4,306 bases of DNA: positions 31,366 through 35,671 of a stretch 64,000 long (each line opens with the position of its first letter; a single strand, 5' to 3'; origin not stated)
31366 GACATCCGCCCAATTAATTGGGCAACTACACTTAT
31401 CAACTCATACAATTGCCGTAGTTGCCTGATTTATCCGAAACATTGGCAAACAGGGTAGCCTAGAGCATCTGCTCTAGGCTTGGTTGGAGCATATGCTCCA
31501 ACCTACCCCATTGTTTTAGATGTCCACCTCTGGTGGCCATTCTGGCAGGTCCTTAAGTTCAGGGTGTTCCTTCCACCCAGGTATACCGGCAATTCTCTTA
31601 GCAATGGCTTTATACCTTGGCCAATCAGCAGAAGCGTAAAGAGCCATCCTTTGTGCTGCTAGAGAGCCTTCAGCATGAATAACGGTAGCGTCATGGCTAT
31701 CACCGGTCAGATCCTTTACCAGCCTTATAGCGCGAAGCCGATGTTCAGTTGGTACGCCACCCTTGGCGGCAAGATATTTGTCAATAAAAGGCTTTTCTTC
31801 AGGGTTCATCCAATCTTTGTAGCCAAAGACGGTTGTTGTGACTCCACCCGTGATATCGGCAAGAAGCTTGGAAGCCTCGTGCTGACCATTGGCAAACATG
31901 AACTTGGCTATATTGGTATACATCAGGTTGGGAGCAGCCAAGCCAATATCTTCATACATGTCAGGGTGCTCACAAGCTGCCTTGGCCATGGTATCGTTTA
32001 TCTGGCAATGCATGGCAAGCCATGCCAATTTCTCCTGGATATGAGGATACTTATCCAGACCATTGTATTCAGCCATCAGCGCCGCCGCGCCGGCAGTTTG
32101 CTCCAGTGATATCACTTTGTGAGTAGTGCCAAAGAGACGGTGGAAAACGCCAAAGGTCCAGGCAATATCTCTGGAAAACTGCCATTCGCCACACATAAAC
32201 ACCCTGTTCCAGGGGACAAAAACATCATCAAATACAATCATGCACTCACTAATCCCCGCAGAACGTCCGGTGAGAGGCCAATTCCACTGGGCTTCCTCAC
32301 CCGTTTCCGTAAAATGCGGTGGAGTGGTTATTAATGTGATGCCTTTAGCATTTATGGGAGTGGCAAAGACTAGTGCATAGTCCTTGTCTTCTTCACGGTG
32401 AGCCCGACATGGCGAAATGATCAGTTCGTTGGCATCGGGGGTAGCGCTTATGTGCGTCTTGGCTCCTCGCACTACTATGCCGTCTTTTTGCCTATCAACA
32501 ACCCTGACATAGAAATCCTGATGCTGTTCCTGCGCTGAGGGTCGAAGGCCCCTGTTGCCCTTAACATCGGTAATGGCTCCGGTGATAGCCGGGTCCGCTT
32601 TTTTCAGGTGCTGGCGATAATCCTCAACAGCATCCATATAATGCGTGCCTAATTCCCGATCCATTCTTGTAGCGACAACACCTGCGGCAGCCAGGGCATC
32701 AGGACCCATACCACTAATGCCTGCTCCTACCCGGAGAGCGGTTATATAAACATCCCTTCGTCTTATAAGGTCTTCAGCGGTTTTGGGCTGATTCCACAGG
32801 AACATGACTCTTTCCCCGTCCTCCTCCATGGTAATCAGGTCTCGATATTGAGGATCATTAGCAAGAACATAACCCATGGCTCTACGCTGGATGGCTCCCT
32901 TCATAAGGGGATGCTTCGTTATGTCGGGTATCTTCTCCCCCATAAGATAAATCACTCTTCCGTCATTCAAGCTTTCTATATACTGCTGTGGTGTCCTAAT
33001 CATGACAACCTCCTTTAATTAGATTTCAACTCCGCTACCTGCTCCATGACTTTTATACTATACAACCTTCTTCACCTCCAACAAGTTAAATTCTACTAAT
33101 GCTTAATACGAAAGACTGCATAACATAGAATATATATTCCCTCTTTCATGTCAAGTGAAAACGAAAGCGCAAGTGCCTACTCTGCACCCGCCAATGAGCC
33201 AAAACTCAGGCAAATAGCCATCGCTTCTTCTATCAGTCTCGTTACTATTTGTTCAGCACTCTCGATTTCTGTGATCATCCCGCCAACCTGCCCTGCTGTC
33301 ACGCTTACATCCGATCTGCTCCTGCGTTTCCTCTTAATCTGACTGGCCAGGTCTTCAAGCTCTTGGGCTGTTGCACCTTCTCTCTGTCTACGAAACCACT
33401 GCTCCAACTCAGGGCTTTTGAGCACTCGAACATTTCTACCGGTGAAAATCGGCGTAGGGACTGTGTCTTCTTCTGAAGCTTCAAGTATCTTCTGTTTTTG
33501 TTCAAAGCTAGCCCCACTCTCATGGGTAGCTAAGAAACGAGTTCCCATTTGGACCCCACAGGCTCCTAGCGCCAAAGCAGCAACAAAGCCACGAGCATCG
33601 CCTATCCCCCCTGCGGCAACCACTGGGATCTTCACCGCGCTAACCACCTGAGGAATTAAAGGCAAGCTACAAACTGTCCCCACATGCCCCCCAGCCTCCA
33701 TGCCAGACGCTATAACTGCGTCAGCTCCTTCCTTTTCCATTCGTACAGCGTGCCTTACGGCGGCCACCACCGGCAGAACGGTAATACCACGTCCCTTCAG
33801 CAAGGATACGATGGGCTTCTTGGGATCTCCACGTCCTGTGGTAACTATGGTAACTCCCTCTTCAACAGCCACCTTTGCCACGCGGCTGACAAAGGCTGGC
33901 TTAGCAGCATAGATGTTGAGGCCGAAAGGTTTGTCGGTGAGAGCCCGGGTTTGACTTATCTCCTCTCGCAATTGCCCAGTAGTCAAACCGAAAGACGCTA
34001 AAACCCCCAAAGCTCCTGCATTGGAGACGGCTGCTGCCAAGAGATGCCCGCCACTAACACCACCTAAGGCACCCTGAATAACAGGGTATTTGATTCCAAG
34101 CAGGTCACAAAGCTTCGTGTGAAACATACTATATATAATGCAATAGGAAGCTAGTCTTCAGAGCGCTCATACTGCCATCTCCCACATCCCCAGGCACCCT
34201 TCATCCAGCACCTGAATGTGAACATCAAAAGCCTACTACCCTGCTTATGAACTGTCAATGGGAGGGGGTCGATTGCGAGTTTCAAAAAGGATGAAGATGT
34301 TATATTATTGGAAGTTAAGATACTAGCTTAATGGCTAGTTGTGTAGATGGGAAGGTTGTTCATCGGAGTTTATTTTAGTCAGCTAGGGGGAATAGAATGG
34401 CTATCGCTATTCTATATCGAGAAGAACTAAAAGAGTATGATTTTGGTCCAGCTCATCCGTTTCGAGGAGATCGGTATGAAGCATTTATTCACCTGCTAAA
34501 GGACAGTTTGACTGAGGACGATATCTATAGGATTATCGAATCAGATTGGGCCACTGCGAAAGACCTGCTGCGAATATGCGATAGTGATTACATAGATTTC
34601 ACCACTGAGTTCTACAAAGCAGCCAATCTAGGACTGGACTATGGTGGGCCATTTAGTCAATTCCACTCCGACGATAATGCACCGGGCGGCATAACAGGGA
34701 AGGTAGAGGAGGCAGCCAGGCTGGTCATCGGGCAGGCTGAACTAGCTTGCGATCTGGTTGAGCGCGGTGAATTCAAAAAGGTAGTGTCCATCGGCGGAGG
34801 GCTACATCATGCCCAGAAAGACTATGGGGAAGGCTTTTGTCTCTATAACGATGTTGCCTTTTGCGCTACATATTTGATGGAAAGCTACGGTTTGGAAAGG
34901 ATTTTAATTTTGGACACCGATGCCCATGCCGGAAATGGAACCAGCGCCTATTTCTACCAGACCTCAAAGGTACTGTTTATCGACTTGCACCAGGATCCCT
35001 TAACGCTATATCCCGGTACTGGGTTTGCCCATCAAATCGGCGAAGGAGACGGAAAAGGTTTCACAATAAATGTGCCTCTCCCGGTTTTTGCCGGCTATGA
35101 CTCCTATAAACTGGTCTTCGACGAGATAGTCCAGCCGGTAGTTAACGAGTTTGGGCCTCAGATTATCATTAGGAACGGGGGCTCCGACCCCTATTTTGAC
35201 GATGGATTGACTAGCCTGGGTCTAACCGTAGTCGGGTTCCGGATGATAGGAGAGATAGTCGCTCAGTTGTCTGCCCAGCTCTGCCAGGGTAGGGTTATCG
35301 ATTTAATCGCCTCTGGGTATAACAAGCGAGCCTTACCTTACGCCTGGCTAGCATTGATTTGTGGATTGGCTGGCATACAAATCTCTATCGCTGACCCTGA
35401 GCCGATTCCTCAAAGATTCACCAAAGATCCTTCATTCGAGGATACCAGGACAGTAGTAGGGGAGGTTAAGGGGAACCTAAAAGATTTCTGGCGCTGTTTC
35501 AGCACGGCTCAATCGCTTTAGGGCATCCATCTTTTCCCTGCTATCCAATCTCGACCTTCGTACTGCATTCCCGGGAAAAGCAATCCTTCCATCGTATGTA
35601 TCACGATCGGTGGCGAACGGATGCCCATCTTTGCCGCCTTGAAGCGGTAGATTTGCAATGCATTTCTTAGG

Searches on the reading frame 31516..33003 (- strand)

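Call 41: search_protein_families(library=pfam, proteins=[window:31516-33003:-], max_evalue=0.00001)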
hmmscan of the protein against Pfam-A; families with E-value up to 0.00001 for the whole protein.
window:31516-33003:- (495 aa): 2 families
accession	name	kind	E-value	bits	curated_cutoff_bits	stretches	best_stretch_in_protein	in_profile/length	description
PF11794.13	HpaB_N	-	1.8e-73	247.9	35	1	4-270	1-270/270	4-hydroxyphenylacetate 3-hydroxylase N terminal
PF03241.18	HpaB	-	1.2e-43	149.1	25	1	279-473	3-202/202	4-hydroxyphenylacetate 3-hydroxylase C terminal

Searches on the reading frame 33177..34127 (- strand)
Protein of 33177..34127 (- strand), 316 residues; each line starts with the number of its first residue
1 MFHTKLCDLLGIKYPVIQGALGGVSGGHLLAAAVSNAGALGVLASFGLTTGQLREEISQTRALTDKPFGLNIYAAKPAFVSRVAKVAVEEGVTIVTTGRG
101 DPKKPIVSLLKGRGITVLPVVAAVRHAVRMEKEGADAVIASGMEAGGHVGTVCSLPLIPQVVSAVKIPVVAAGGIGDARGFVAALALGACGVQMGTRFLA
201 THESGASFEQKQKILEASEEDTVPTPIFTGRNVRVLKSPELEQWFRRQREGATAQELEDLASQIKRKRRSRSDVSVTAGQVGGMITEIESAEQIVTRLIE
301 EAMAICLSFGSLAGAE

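Call 41: search_protein_families(library=pfam, proteins=[window:33177-34127:-], max_evalue=0.00001)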
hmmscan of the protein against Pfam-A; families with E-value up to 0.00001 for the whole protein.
window:33177-34127:- (316 aa): 1 family
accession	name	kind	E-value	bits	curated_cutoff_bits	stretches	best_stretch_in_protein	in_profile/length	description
PF03060.21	NMO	-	3.5e-70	237.5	28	1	5-301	3-331/331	Nitronate monooxygenase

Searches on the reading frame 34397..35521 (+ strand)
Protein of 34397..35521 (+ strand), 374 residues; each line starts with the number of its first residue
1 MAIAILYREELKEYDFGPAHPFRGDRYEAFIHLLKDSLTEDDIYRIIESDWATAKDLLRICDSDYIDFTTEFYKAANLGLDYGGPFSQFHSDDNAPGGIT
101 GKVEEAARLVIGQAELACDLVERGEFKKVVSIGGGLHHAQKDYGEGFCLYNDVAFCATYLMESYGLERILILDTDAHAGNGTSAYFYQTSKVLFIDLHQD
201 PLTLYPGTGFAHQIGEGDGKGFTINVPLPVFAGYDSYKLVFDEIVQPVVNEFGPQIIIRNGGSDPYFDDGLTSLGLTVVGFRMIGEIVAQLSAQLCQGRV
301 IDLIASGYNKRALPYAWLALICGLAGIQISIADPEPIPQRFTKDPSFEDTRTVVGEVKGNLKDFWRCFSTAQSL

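Call 41: search_protein_families(library=pfam, proteins=[window:34397-35521:+], max_evalue=0.00001)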
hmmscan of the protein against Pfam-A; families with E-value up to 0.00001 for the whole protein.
window:34397-35521:+ (374 aa): 1 family
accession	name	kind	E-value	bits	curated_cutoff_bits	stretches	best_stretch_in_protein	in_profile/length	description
PF00850.24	Hist_deacetyl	-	7.6e-69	232.7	27.9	1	20-322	1-296/298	Histone deacetylase domain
